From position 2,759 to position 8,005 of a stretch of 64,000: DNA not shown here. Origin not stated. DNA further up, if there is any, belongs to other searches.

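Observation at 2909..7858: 1,649-aa single polypeptide that concatenates modules normally seen as separate small immunity-type proteins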

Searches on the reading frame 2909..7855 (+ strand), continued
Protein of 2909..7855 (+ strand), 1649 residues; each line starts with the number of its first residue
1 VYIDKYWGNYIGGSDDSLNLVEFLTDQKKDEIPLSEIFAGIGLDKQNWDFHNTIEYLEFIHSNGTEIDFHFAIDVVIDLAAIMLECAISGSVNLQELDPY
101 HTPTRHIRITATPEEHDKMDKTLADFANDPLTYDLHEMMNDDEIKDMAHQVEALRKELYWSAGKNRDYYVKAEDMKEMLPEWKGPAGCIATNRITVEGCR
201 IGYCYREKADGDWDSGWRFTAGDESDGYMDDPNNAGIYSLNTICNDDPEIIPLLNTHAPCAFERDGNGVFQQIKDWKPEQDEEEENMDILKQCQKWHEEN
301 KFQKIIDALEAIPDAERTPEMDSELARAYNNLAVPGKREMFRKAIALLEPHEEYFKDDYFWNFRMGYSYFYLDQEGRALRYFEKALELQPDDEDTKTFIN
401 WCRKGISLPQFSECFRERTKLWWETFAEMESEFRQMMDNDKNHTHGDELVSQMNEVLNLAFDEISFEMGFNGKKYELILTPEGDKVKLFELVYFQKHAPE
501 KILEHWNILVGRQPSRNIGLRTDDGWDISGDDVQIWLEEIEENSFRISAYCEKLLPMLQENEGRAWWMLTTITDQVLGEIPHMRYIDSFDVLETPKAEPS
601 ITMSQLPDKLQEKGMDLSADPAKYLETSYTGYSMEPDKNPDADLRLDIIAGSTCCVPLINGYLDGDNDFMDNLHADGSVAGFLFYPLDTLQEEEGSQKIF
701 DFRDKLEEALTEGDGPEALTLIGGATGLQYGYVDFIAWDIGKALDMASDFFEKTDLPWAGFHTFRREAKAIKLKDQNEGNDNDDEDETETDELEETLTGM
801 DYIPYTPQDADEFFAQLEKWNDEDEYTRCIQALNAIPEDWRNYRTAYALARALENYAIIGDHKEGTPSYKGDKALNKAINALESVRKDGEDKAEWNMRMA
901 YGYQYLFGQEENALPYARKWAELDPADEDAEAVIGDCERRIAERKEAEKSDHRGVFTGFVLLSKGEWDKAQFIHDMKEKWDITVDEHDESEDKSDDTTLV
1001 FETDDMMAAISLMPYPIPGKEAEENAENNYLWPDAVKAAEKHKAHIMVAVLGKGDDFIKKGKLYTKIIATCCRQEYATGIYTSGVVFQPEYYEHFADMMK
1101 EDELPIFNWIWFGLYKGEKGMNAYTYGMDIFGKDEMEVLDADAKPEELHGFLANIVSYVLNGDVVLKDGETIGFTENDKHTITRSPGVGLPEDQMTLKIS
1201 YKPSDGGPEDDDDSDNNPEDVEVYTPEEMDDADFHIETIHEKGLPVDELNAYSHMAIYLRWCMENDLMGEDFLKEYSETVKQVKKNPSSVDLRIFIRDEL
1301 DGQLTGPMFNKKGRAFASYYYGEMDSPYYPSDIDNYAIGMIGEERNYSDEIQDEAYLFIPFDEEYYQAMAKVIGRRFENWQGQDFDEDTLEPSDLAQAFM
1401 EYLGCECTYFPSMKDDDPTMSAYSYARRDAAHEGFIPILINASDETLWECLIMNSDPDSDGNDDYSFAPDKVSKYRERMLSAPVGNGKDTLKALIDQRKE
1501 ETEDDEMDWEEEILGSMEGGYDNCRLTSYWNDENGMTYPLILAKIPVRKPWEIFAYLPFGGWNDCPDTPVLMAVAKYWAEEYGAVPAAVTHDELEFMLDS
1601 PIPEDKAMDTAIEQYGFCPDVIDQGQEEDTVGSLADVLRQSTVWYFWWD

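Call 8: find_homologous_proteins(query=window:2909-7855:+)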
Query window:2909-7855:+ (1649 aa): 4937 proteins with E <= 0.001 among 8000 candidates; the best 120 are listed.
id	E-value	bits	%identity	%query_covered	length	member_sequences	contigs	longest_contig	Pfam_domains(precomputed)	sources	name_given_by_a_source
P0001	0.0e+0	3901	100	100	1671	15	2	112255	PF25191.2,PF09951.16,PF15583.12,PF14080.12,PF07719.24,PF14062.12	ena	-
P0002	0.0e+0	2936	75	73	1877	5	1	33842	PF25191.2,PF09951.16,PF15583.12,PF14080.12,PF05076.19,PF14062.12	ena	-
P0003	0.0e+0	2931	75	75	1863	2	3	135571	PF25191.2,PF09951.16,PF15583.12,PF14080.12,PF05076.19,PF14062.12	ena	-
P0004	0.0e+0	2929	75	75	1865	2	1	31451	PF25191.2,PF09951.16,PF15583.12,PF14080.12,PF05076.19,PF14062.12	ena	-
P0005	0.0e+0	2922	75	75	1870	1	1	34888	PF25191.2,PF09951.16,PF15583.12,PF14080.12,PF05076.19,PF14062.12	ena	-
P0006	0.0e+0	2920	75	75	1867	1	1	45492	PF25191.2,PF09951.16,PF15583.12,PF14080.12,PF05076.19,PF14062.12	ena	-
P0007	0.0e+0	2918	74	75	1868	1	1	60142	PF25191.2,PF09951.16,PF15583.12,PF14080.12,PF05076.19,PF14062.12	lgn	-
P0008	0.0e+0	2916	74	75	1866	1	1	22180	PF25191.2,PF09951.16,PF15583.12,PF14080.12,PF05076.19,PF14062.12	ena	-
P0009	0.0e+0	2915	76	75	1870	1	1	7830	PF25191.2,PF09951.16,PF15583.12,PF14080.12,PF05076.19,PF14062.12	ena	-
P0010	0.0e+0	2914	75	75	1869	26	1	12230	PF25191.2,PF09951.16,PF15583.12,PF14080.12,PF05076.19,PF14062.12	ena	-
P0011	0.0e+0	2913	76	75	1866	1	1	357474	PF25191.2,PF09951.16,PF15583.12,PF14080.12,PF05076.19,PF14062.12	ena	-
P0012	0.0e+0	2913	74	75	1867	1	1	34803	PF25191.2,PF09951.16,PF15583.12,PF14080.12,PF05076.19,PF14062.12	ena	-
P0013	0.0e+0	2912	74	75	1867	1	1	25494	PF25191.2,PF09951.16,PF15583.12,PF14080.12,PF05076.19,PF14062.12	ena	-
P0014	0.0e+0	2912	74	75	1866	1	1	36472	PF25191.2,PF09951.16,PF15583.12,PF14080.12,PF05076.19,PF14062.12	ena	-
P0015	0.0e+0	2911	74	75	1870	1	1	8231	PF25191.2,PF09951.16,PF15583.12,PF14080.12,PF05076.19,PF14062.12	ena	-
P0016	0.0e+0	2909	74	75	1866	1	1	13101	PF25191.2,PF09951.16,PF15583.12,PF14080.12,PF05076.19,PF14062.12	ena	-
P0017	0.0e+0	2909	75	75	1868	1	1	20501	PF25191.2,PF09951.16,PF15583.12,PF14080.12,PF05076.19,PF14062.12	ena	-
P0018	0.0e+0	2908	75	100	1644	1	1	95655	PF25191.2,PF09951.16,PF15583.12,PF14080.12,PF14062.12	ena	-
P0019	0.0e+0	2908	74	75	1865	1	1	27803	PF25191.2,PF09951.16,PF15583.12,PF14080.12,PF05076.19,PF14062.12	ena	-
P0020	0.0e+0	2908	85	58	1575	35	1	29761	PF25191.2,PF14080.12,PF05076.19,PF14062.12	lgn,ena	-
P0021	0.0e+0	2907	75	75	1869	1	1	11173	PF25191.2,PF09951.16,PF15583.12,PF14080.12,PF05076.19,PF14062.12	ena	-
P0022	0.0e+0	2907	76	75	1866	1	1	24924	PF25191.2,PF09951.16,PF15583.12,PF14080.12,PF05076.19,PF14062.12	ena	-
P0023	0.0e+0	2907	75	75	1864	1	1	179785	PF25191.2,PF09951.16,PF15583.12,PF14080.12,PF05076.19,PF14062.12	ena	-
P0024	0.0e+0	2907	74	75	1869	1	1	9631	PF25191.2,PF09951.16,PF15583.12,PF14080.12,PF05076.19,PF14062.12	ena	-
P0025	0.0e+0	2907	75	75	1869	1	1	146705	PF25191.2,PF09951.16,PF15583.12,PF14080.12,PF05076.19,PF14062.12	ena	-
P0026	0.0e+0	2906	74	75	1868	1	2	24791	PF25191.2,PF09951.16,PF15583.12,PF14080.12,PF05076.19,PF14062.12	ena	-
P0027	0.0e+0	2905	74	75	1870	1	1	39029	PF25191.2,PF09951.16,PF15583.12,PF14080.12,PF05076.19,PF14062.12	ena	-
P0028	0.0e+0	2905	75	75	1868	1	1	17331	PF25191.2,PF09951.16,PF15583.12,PF14080.12,PF05076.19,PF14062.12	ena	-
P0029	0.0e+0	2905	73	75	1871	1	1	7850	PF25191.2,PF09951.16,PF15583.12,PF14080.12,PF05076.19,PF14062.12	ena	-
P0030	0.0e+0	2903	74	100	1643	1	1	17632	PF25191.2,PF09951.16,PF15583.12,PF14080.12,PF14062.12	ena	-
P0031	0.0e+0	2903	75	75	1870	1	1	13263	PF25191.2,PF09951.16,PF15583.12,PF14080.12,PF05076.19,PF14062.12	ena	-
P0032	0.0e+0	2903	75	75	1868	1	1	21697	PF25191.2,PF09951.16,PF15583.12,PF14080.12,PF05076.19,PF14062.12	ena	-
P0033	0.0e+0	2903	74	75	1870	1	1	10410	PF25191.2,PF09951.16,PF15583.12,PF14080.12,PF05076.19,PF14062.12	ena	-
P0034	0.0e+0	2903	75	75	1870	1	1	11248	PF25191.2,PF09951.16,PF15583.12,PF14080.12,PF05076.19,PF14062.12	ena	-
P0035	0.0e+0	2902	74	75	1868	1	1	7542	PF25191.2,PF09951.16,PF15583.12,PF14080.12,PF05076.19,PF14062.12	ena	-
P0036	0.0e+0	2902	74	75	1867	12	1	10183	PF25191.2,PF09951.16,PF15583.12,PF14080.12,PF05076.19,PF14062.12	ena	-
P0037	0.0e+0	2902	75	75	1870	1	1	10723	PF25191.2,PF09951.16,PF15583.12,PF14080.12,PF05076.19,PF14062.12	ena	-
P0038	0.0e+0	2901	75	75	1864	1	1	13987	PF25191.2,PF09951.16,PF15583.12,PF14080.12,PF05076.19,PF14062.12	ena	-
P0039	0.0e+0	2901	74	75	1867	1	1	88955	PF25191.2,PF09951.16,PF15583.12,PF14080.12,PF05076.19,PF14062.12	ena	-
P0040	0.0e+0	2901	75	75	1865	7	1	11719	PF25191.2,PF09951.16,PF15583.12,PF14080.12,PF05076.19,PF14062.12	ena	-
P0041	0.0e+0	2900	75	75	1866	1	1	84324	PF25191.2,PF09951.16,PF15583.12,PF14080.12,PF05076.19,PF14062.12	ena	-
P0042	0.0e+0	2900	74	75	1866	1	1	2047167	PF25191.2,PF09951.16,PF15583.12,PF14080.12,PF05076.19,PF14062.12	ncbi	-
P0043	0.0e+0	2897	74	75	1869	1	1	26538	PF25191.2,PF09951.16,PF15583.12,PF14080.12,PF05076.19,PF14062.12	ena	-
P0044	0.0e+0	2896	74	75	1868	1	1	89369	PF25191.2,PF09951.16,PF15583.12,PF14080.12,PF05076.19,PF14062.12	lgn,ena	-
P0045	0.0e+0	2896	75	75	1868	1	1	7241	PF25191.2,PF09951.16,PF15583.12,PF14080.12,PF05076.19,PF14062.12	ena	-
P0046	0.0e+0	2896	74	75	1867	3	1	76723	PF25191.2,PF09951.16,PF15583.12,PF14080.12,PF05076.19,PF14062.12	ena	-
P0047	0.0e+0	2896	74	75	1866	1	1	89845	PF25191.2,PF09951.16,PF15583.12,PF14080.12,PF05076.19,PF14062.12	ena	-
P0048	0.0e+0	2896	74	75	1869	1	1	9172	PF25191.2,PF09951.16,PF15583.12,PF14080.12,PF05076.19,PF14062.12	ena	-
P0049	0.0e+0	2895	74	75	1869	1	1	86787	PF25191.2,PF09951.16,PF15583.12,PF14080.12,PF05076.19,PF14062.12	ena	-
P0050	0.0e+0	2895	75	75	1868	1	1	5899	PF25191.2,PF09951.16,PF15583.12,PF14080.12,PF05076.19,PF14062.12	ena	-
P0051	0.0e+0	2895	75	75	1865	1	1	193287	PF25191.2,PF09951.16,PF15583.12,PF14080.12,PF05076.19,PF14062.12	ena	-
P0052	0.0e+0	2895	73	75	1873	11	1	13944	PF25191.2,PF09951.16,PF15583.12,PF14080.12,PF05076.19,PF14062.12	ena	-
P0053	0.0e+0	2895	75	75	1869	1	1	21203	PF25191.2,PF09951.16,PF15583.12,PF14080.12,PF05076.19,PF14062.12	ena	-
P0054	0.0e+0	2894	75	75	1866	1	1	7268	PF25191.2,PF09951.16,PF15583.12,PF14080.12,PF05076.19,PF14062.12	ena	-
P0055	0.0e+0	2892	75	75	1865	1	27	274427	PF25191.2,PF09951.16,PF15583.12,PF14080.12,PF05076.19,PF14062.12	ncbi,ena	-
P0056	0.0e+0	2892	74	75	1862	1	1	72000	PF25191.2,PF09951.16,PF15583.12,PF14080.12,PF05076.19,PF14062.12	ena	-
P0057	0.0e+0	2892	75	75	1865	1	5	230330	PF25191.2,PF09951.16,PF15583.12,PF14080.12,PF05076.19,PF14062.12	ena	-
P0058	0.0e+0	2891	73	75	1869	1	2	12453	PF25191.2,PF09951.16,PF15583.12,PF14080.12,PF05076.19,PF14062.12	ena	-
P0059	0.0e+0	2890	74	100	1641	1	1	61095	PF25191.2,PF09951.16,PF15583.12,PF14080.12,PF14062.12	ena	-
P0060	0.0e+0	2890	73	75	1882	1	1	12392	PF25191.2,PF09951.16,PF15583.12,PF14080.12,PF05076.19,PF14062.12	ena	-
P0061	0.0e+0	2890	74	75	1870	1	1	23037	PF25191.2,PF09951.16,PF15583.12,PF14080.12,PF05076.19,PF14062.12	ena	-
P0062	0.0e+0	2889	74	75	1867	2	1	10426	PF25191.2,PF09951.16,PF15583.12,PF14080.12,PF05076.19,PF14062.12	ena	-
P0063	0.0e+0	2888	74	75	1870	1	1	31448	PF25191.2,PF09951.16,PF15583.12,PF14080.12,PF05076.19,PF14062.12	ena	-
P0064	0.0e+0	2888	73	75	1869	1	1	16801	PF25191.2,PF09951.16,PF15583.12,PF14080.12,PF05076.19,PF14062.12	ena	-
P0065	0.0e+0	2888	75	75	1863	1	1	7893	PF25191.2,PF09951.16,PF15583.12,PF14080.12,PF05076.19,PF14062.12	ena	-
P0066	0.0e+0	2888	72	75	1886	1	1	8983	PF25191.2,PF09951.16,PF15583.12,PF14080.12,PF05076.19,PF14062.12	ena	-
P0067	0.0e+0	2887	75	75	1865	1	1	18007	PF25191.2,PF09951.16,PF15583.12,PF14080.12,PF05076.19,PF14062.12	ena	-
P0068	0.0e+0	2887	75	75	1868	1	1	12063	PF25191.2,PF09951.16,PF15583.12,PF14080.12,PF05076.19,PF14062.12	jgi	-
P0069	0.0e+0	2887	74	75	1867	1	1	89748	PF25191.2,PF09951.16,PF15583.12,PF14080.12,PF05076.19,PF14062.12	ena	-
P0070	0.0e+0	2886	76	58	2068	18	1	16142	PF25191.2,PF09951.16,PF09346.16,PF14568.12,PF15583.12,PF14080.12,PF05076.19,PF14062.12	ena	-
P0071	0.0e+0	2886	74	75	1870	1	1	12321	PF25191.2,PF09951.16,PF15583.12,PF14080.12,PF05076.19,PF14062.12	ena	-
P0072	0.0e+0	2886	74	75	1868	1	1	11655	PF25191.2,PF09951.16,PF15583.12,PF14080.12,PF05076.19,PF14062.12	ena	-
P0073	0.0e+0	2886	74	75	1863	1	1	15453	PF25191.2,PF09951.16,PF15583.12,PF14080.12,PF05076.19,PF14062.12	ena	-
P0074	0.0e+0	2886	74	75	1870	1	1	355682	PF25191.2,PF09951.16,PF15583.12,PF14080.12,PF05076.19,PF14062.12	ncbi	ncbi:MAG: DUF2185 domain-containing protein [[Eubacterium] siraeum]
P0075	0.0e+0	2885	72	75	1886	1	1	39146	PF25191.2,PF09951.16,PF15583.12,PF14080.12,PF05076.19,PF14062.12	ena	-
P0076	0.0e+0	2885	75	75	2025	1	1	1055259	PF25191.2,PF09951.16,PF15583.12,PF14080.12,PF05076.19,PF14062.12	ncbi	-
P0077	0.0e+0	2884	73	75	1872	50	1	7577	PF25191.2,PF09951.16,PF15583.12,PF14080.12,PF05076.19,PF14062.12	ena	-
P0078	0.0e+0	2884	75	75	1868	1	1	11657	PF25191.2,PF09951.16,PF15583.12,PF14080.12,PF05076.19,PF14062.12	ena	-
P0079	0.0e+0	2884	74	75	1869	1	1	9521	PF25191.2,PF09951.16,PF15583.12,PF14080.12,PF05076.19,PF14062.12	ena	-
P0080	0.0e+0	2884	74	75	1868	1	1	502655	PF25191.2,PF09951.16,PF15583.12,PF14080.12,PF05076.19,PF14062.12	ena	-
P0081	0.0e+0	2883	75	75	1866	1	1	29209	PF25191.2,PF09951.16,PF15583.12,PF14080.12,PF05076.19,PF14062.12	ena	-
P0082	0.0e+0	2883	74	75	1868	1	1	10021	PF25191.2,PF09951.16,PF15583.12,PF14080.12,PF05076.19,PF14062.12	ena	-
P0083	0.0e+0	2883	76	75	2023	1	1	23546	PF25191.2,PF09951.16,PF15583.12,PF14080.12,PF05076.19,PF14062.12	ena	-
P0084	0.0e+0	2883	74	75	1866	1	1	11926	PF25191.2,PF09951.16,PF15583.12,PF14080.12,PF05076.19,PF14062.12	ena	-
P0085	0.0e+0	2882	74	75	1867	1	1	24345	PF25191.2,PF09951.16,PF15583.12,PF14080.12,PF05076.19,PF14062.12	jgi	-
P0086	0.0e+0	2882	74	75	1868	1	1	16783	PF25191.2,PF09951.16,PF15583.12,PF14080.12,PF05076.19,PF14062.12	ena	-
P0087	0.0e+0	2882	75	75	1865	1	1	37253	PF25191.2,PF09951.16,PF15583.12,PF14080.12,PF05076.19,PF14062.12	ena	-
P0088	0.0e+0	2881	73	75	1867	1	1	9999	PF25191.2,PF09951.16,PF15583.12,PF14080.12,PF05076.19,PF14062.12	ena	-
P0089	0.0e+0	2881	72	75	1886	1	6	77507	PF25191.2,PF09951.16,PF15583.12,PF14080.12,PF05076.19,PF14062.12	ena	-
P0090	0.0e+0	2881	73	75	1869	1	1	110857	PF25191.2,PF09951.16,PF15583.12,PF14080.12,PF05076.19,PF14062.12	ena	-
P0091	0.0e+0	2880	73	75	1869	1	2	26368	PF25191.2,PF09951.16,PF15583.12,PF14080.12,PF05076.19,PF14062.12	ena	-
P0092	0.0e+0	2880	75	75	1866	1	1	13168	PF25191.2,PF09951.16,PF15583.12,PF14080.12,PF05076.19,PF14062.12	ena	-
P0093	0.0e+0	2880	74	75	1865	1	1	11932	PF25191.2,PF09951.16,PF15583.12,PF14080.12,PF05076.19,PF14062.12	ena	-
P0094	0.0e+0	2879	74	75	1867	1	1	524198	PF25191.2,PF09951.16,PF15583.12,PF14080.12,PF05076.19,PF14062.12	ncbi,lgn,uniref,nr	ncbi:DUF2185 domain-containing protein [Flavonifractor sp. An10]|uniref:immunity protein Imm33 domai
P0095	0.0e+0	2879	74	75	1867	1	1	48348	PF25191.2,PF09951.16,PF15583.12,PF14080.12,PF05076.19,PF14062.12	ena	-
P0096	0.0e+0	2879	76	75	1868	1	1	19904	PF25191.2,PF09951.16,PF15583.12,PF14080.12,PF05076.19,PF14062.12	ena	-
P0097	0.0e+0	2879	74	75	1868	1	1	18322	PF25191.2,PF09951.16,PF15583.12,PF14080.12,PF05076.19,PF14062.12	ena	-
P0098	0.0e+0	2879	74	75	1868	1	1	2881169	PF25191.2,PF09951.16,PF15583.12,PF14080.12,PF05076.19,PF14062.12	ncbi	-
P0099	0.0e+0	2879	73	75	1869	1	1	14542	PF25191.2,PF09951.16,PF15583.12,PF14080.12,PF05076.19,PF14062.12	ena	-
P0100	0.0e+0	2878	72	75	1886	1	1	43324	PF25191.2,PF09951.16,PF15583.12,PF14080.12,PF05076.19,PF14062.12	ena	-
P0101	0.0e+0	2878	74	75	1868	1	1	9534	PF25191.2,PF09951.16,PF15583.12,PF14080.12,PF05076.19,PF14062.12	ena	-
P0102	0.0e+0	2878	73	75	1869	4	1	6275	PF25191.2,PF09951.16,PF15583.12,PF14080.12,PF05076.19,PF14062.12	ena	-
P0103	0.0e+0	2877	75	75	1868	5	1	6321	PF25191.2,PF09951.16,PF15583.12,PF14080.12,PF05076.19,PF14062.12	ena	-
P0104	0.0e+0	2877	76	75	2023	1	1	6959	PF25191.2,PF09951.16,PF15583.12,PF14080.12,PF05076.19,PF14062.12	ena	-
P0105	0.0e+0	2877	75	75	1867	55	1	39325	PF25191.2,PF09951.16,PF15583.12,PF14080.12,PF05076.19,PF14062.12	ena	-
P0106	0.0e+0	2876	76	75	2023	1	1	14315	PF25191.2,PF09951.16,PF15583.12,PF14080.12,PF05076.19,PF14062.12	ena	-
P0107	0.0e+0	2876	73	75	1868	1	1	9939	PF25191.2,PF09951.16,PF15583.12,PF14080.12,PF05076.19,PF14062.12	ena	-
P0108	0.0e+0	2876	74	75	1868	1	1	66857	PF25191.2,PF09951.16,PF15583.12,PF14080.12,PF05076.19,PF14062.12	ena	-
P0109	0.0e+0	2876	75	57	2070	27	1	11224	PF25191.2,PF09951.16,PF14567.12,PF09346.16,PF14568.12,PF15583.12,PF14080.12,PF05076.19,PF14062.12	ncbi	-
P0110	0.0e+0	2875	74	75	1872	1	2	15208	PF25191.2,PF09951.16,PF15583.12,PF14080.12,PF05076.19,PF14062.12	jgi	-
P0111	0.0e+0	2875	76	73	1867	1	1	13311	PF25191.2,PF09951.16,PF15583.12,PF14080.12,PF05076.19,PF14062.12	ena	-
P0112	0.0e+0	2875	73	75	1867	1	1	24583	PF25191.2,PF09951.16,PF15583.12,PF14080.12,PF05076.19,PF14062.12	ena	-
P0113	0.0e+0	2875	74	75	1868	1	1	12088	PF25191.2,PF09951.16,PF15583.12,PF14080.12,PF05076.19,PF14062.12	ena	-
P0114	0.0e+0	2874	74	100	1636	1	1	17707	PF25191.2,PF09951.16,PF15583.12,PF14080.12,PF14062.12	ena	-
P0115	0.0e+0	2874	75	75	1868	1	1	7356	PF25191.2,PF09951.16,PF15583.12,PF14080.12,PF05076.19,PF14062.12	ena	-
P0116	0.0e+0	2874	75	75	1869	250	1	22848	PF25191.2,PF09951.16,PF15583.12,PF14080.12,PF05076.19,PF14062.12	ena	-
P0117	0.0e+0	2874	75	75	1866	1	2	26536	PF25191.2,PF09951.16,PF15583.12,PF14080.12,PF05076.19,PF14062.12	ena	-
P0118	0.0e+0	2874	76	75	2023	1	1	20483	PF25191.2,PF09951.16,PF15583.12,PF14080.12,PF05076.19,PF14062.12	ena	-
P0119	0.0e+0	2874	73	75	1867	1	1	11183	PF25191.2,PF09951.16,PF15583.12,PF14080.12,PF05076.19,PF14062.12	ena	-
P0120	0.0e+0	2874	74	75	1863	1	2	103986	PF25191.2,PF09951.16,PF15583.12,PF14080.12,PF05076.19,PF14062.12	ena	-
